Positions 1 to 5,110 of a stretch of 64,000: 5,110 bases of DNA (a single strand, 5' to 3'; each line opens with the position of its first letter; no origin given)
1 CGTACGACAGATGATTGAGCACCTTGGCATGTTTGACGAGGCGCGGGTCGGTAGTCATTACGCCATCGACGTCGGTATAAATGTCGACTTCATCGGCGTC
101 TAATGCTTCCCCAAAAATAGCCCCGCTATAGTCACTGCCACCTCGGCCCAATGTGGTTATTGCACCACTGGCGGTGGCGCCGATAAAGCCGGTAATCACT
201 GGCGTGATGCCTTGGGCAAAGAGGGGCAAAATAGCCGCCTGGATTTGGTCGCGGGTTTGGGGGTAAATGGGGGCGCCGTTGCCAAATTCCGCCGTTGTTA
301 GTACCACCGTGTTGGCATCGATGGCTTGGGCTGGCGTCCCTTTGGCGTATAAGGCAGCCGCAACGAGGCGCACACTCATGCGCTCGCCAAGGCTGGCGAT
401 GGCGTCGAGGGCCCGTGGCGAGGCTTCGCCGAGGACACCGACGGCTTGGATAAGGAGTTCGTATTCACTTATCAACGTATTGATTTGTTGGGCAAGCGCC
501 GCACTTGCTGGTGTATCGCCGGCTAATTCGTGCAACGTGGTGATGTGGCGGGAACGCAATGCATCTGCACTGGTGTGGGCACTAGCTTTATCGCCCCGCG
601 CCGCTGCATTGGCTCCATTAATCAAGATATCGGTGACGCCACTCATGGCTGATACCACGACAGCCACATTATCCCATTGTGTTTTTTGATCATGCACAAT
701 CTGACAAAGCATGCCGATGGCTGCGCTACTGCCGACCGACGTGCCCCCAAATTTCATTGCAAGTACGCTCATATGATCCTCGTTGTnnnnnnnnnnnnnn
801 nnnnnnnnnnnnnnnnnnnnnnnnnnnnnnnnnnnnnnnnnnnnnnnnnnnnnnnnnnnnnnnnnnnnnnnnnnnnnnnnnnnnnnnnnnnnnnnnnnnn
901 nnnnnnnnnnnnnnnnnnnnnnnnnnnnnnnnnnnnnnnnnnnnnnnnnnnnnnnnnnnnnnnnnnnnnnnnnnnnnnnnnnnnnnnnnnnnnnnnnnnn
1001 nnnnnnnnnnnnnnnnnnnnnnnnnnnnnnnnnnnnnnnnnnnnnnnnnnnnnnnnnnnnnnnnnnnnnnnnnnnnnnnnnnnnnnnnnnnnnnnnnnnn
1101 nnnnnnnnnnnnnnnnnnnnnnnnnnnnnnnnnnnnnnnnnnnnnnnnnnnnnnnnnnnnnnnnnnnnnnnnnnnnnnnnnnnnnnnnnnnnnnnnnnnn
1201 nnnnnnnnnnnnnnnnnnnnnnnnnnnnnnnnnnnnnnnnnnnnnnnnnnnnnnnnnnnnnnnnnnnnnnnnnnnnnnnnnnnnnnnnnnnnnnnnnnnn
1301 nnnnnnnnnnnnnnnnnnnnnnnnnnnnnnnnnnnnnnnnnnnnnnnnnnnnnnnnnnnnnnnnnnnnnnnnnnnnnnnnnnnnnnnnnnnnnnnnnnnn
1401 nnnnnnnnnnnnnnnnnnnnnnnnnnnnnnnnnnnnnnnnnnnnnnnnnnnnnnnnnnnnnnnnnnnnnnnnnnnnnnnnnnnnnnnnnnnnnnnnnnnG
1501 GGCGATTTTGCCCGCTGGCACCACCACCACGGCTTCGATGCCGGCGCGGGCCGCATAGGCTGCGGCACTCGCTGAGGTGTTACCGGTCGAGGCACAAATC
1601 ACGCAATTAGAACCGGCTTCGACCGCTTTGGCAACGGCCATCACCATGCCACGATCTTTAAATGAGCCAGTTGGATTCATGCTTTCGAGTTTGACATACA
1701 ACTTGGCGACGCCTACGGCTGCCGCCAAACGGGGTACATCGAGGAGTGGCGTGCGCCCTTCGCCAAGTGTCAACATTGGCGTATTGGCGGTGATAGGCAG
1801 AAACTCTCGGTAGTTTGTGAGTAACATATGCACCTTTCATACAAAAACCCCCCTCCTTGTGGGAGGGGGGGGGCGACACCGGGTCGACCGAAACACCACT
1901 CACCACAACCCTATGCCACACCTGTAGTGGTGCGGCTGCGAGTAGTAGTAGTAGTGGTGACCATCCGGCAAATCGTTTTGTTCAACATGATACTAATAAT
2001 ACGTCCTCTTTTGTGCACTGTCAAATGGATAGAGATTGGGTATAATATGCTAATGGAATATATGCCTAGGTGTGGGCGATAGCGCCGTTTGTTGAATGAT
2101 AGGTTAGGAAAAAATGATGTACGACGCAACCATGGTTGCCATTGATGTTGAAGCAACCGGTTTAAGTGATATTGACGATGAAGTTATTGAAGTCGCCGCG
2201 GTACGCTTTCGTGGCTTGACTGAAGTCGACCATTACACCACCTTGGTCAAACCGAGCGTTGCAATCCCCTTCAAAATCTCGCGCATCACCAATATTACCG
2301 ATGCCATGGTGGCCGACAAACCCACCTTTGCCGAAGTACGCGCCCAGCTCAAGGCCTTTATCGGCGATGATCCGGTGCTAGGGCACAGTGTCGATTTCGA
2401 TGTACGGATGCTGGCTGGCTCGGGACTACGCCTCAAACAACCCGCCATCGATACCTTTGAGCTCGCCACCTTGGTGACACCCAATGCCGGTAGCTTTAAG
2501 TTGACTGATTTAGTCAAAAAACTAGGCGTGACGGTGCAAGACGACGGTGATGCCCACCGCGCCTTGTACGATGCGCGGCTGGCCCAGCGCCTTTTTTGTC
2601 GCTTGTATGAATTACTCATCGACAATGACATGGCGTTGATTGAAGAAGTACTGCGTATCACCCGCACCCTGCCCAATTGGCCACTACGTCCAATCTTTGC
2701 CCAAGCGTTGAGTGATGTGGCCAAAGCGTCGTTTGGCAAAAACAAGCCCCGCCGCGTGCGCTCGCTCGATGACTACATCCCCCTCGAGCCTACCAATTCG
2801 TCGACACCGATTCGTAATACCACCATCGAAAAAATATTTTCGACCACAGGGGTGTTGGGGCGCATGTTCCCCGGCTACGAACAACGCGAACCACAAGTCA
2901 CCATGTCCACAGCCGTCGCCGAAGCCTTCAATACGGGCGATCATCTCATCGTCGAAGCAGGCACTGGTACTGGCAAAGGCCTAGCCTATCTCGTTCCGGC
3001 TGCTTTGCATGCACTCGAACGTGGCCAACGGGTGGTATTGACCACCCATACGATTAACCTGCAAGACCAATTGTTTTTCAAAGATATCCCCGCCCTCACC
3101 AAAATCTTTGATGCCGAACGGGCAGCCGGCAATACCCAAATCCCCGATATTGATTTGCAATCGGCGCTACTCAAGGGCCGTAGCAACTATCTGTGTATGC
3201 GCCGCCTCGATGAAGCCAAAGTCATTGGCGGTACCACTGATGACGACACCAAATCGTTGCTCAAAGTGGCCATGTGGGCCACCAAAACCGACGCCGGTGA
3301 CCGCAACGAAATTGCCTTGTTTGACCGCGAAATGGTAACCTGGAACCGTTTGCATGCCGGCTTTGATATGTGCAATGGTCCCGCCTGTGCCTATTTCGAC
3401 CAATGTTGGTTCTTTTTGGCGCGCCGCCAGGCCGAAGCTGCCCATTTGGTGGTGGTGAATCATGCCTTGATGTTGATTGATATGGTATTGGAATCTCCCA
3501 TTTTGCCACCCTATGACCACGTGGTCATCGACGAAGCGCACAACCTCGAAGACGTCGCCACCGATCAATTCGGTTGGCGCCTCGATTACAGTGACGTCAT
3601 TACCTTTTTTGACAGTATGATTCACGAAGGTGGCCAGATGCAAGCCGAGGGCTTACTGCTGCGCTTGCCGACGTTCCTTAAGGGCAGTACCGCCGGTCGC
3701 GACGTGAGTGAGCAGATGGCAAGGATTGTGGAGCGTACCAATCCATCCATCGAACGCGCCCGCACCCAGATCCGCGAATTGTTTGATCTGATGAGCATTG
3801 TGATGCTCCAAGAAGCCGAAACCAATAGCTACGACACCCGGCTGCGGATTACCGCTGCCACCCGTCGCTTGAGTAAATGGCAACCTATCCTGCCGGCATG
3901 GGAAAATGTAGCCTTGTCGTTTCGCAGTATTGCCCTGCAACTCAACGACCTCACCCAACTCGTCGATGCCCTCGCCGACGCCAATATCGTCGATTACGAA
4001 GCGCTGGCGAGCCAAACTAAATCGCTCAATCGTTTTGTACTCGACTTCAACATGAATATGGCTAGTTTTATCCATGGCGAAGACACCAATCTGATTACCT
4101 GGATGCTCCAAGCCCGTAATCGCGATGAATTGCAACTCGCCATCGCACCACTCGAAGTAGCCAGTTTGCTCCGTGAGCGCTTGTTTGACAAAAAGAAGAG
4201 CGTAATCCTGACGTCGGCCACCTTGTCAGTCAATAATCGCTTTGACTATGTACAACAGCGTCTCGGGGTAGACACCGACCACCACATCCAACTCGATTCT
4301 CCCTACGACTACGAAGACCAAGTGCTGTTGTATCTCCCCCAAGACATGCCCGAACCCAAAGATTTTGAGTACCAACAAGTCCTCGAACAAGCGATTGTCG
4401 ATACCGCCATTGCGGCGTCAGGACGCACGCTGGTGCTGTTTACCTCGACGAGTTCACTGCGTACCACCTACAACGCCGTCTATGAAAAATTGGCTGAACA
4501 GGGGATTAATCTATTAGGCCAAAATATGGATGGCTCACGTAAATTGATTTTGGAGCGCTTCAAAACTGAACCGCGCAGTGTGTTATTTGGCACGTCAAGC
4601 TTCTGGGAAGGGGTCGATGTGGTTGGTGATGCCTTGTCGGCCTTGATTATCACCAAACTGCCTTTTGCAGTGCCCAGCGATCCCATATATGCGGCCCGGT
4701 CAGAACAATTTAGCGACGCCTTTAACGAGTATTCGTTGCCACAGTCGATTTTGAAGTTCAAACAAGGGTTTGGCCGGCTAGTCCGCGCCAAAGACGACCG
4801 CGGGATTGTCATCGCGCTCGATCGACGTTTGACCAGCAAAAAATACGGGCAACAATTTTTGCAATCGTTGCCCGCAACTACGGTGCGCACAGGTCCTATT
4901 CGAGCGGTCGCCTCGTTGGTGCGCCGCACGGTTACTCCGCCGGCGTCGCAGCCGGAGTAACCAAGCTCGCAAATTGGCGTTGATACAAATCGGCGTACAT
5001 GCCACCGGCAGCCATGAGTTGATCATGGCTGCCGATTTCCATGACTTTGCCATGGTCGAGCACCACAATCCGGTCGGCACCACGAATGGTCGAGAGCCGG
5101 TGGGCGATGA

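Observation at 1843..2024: Threonine-codon leader peptide (possibly leaderless) and G:C-rich terminator upstream of thrC-lysC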

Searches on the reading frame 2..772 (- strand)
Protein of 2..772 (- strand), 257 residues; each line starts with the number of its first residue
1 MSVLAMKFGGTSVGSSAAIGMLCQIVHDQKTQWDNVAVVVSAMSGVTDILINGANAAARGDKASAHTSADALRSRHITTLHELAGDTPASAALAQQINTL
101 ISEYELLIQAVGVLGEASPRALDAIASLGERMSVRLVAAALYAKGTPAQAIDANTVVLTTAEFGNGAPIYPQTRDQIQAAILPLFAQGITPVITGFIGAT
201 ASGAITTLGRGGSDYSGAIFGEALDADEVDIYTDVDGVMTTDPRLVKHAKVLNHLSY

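Call 49: search_protein_families(library=ncbifam, proteins=[window:2-772:-], max_evalue=0.00001)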
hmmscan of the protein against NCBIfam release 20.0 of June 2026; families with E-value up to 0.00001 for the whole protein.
window:2-772:- (257 aa): 23 families
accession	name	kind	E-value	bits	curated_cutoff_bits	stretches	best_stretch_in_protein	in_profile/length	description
NF004938.0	PRK06291.1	equivalog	1.9e-73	247.7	528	1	4-257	3-257/468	aspartate kinase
TIGR00657.1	asp_kinases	subfamily_domain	3.5e-67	227.4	208.7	1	2-257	2-238/442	aspartate kinase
NF006570.0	PRK09084.1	equivalog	1.1e-63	216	455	1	3-257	4-246/452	lysine-sensitive aspartokinase 3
TIGR00656.1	asp_kin_monofn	equivalog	1.5e-61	208.7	402.25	1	2-257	2-204/407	aspartate kinase, monofunctional class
NF006959.0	PRK09436.1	equivalog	4.4e-57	193.7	726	1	6-257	4-251/819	bifunctional aspartate kinase/homoserine dehydrogenase I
NF005159.0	PRK06635.2-3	equivalog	5e-45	154.2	379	2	115-256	60-203/406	aspartate kinase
NF005155.0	PRK06635.1-4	equivalog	1.5e-43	149.4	346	2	106-257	50-197/407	aspartate kinase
NF006234.1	PRK08373.1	subfamily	9.2e-42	143.4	237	1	4-257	3-232/338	aspartate kinase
NF005154.0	PRK06635.1-2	equivalog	3.6e-41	141.8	376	2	95-257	46-198/407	aspartate kinase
NF004579.0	PRK05925.1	equivalog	7.8e-41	140.5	665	1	1-257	1-234/440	aspartate kinase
NF006068.0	PRK08210.1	equivalog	2.7e-40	138.8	474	1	116-257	65-202/405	aspartate kinase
NF006459.0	PRK08841.1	equivalog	2.6e-38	132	535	2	117-256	63-198/395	aspartate kinase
NF005656.0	PRK07431.1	equivalog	1.4e-36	126.2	657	2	109-256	53-198/587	aspartate kinase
NF005156.0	PRK06635.1-5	equivalog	2.2e-35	122.2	594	2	110-257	54-197/411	aspartate kinase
NF007003.0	PRK09466.1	subfamily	1.2e-33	116.5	582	1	7-256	16-253/810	bifunctional aspartate kinase/homoserine dehydrogenase II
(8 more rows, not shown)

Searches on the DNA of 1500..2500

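Call 3: search_rna_families(source=window, start=1500, end=2500, threshold=evalue, max_evalue=10, show_alignments=3)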
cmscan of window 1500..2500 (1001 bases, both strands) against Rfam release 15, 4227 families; matches with E-value up to 10: 6.
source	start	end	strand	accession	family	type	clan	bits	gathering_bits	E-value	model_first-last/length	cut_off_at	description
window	2396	2485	+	RF03663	mir-5911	Gene; miRNA;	-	20.2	84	0.34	1-74/74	no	mir-5911 microRNA precursor family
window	1892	1950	-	RF02710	TeloSII_ncR45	Gene; sRNA;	-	20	101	1.3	1-69/69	no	TeloSII non coding RNA 45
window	1844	1874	+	RF00502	TCV_Pr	Cis-reg;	-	16.6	40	3.5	1-34/34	no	Turnip crinkle virus (TCV) core promoter hairpin (Pr)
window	1857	1921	-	RF00942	mir-1224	Gene; miRNA;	-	16.4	105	9.1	1-86/86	no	mir-1224 microRNA precursor family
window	1841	1878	-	RF02278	Betaproteobacteria_toxic_sRNA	Gene; sRNA;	-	14.6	50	5.7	1-64/64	no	Betaproteobacteria toxic small RNA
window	2199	2293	-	RF02645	Cis2_sRNA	Gene; sRNA;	-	14.5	50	3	1-153/153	no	Ruegeria cis2 sRNA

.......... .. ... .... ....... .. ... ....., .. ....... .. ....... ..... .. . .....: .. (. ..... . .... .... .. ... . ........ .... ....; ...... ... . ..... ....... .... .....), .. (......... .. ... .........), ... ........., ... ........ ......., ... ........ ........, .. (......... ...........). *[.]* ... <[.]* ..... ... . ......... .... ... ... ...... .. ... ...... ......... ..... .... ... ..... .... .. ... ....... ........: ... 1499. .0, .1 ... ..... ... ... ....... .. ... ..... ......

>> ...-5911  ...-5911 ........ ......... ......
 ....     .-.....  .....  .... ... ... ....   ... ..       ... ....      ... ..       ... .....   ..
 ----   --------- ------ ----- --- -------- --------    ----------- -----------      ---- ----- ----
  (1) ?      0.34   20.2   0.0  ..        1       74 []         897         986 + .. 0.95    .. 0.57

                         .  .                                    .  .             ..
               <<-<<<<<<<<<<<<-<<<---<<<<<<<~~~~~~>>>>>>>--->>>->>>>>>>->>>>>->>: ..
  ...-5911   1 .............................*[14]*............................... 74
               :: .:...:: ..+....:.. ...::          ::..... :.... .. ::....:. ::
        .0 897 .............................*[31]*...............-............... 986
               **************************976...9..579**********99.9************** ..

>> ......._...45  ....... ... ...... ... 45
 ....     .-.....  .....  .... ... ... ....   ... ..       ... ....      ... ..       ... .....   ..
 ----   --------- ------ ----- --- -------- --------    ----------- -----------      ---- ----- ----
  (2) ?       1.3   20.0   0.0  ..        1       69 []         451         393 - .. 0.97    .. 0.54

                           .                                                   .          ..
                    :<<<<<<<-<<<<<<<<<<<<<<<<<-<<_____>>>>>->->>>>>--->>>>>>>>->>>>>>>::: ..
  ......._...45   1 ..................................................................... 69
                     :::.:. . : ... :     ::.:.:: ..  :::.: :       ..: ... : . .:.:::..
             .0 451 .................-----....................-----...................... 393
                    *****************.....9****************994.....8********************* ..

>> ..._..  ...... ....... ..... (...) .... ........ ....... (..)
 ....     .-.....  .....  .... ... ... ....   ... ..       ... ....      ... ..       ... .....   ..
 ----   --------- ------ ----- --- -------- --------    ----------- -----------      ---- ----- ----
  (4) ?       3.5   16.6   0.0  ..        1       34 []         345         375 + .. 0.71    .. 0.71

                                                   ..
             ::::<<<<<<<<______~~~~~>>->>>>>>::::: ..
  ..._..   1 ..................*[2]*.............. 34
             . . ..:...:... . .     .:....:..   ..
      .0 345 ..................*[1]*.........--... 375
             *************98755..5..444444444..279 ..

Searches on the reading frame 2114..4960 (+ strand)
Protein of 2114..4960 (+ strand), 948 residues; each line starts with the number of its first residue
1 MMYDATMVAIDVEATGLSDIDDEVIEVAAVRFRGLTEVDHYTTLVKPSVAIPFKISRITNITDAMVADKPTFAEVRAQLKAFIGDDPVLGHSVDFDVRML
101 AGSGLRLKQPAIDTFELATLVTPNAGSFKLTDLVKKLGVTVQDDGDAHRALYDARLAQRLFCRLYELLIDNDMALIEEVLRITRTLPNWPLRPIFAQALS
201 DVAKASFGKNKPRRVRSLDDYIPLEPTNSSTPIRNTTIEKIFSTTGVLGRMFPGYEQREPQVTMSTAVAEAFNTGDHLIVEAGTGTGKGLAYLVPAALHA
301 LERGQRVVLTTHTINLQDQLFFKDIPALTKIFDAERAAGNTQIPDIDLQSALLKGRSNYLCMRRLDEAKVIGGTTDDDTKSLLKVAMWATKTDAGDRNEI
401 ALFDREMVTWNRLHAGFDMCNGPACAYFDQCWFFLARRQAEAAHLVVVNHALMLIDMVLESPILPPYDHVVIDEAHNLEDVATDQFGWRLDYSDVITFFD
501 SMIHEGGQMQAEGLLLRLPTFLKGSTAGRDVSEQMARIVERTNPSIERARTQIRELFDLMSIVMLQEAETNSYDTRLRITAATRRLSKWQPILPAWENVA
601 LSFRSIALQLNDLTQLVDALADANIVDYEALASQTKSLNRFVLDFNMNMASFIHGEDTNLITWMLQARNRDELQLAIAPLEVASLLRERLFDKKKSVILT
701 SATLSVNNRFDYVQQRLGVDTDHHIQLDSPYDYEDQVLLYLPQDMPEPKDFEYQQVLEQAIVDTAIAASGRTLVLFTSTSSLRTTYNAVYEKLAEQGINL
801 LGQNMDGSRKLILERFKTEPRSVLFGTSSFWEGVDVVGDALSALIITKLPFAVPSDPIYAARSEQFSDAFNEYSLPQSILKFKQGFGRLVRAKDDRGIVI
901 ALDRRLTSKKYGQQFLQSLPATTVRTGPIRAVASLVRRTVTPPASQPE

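Call 49: search_protein_families(library=ncbifam, proteins=[window:2114-4960:+], max_evalue=0.00001)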
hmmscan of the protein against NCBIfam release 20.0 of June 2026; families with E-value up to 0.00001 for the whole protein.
window:2114-4960:+ (948 aa): 29 families (the best 25 are shown)
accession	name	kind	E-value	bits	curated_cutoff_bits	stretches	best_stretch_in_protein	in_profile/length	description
NF005981.0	PRK08074.1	equivalog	1.8e-197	658.3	789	1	7-932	5-921/931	ATP-dependent DNA helicase DinG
NF053712.1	repair_DEAH_YoaA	equivalog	2.8e-165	551.6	680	2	566-924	259-618/630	DNA repair helicase YoaA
TIGR01407.1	dinG_rel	hypoth_equivalog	1.5e-150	503.3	547.7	1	8-924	3-872/889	putative DnaQ family exonuclease/DinG family helicase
NF008729.0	PRK11747.1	equivalog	2.1e-107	360.3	598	1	248-921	17-696/703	ATP-dependent DNA helicase DinG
NF005569.0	PRK07246.1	equivalog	2e-74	251.3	794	2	8-649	10-623/820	bifunctional DnaQ family exonuclease/ATP-dependent helicase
NF001688.0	PRK00448.1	equivalog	7.1e-34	116.6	873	1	2-179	420-599/1445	PolC-type DNA polymerase III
NF005906.0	PRK07883.1-4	equivalog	8.9e-32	110.1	495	1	3-183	4-187/563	DEDD exonuclease domain-containing protein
TIGR01405.1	polC_Gram_pos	equivalog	1.2e-31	109.4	1043.45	1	3-178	187-364/1211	DNA polymerase III subunit alpha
NF005289.0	PRK06807.1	equivalog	1.3e-29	103.5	335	1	7-161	10-165/313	3'-5' exonuclease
TIGR03117.2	cas_csf4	equivalog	3.8e-26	91.5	400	2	759-911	623-784/800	type IV CRISPR-associated DEAD/DEAH-box helicase Csf4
NF005907.0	PRK07883.1-5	equivalog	8.1e-25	87.2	454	1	3-179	26-206/584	DEDD exonuclease domain-containing protein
NF004964.0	PRK06310.1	equivalog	1e-24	87.3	236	1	3-165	5-171/250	DNA polymerase III subunit epsilon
NF005905.0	PRK07883.1-3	equivalog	1.5e-24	86.6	508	1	2-199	21-206/581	DEDD exonuclease domain-containing protein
NF006316.0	PRK08517.1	equivalog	1e-20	74.2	247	1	3-163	68-228/270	3'-5' exonuclease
NF005836.0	PRK07740.1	equivalog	5.7e-20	71.8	261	1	5-173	59-231/244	hypothetical protein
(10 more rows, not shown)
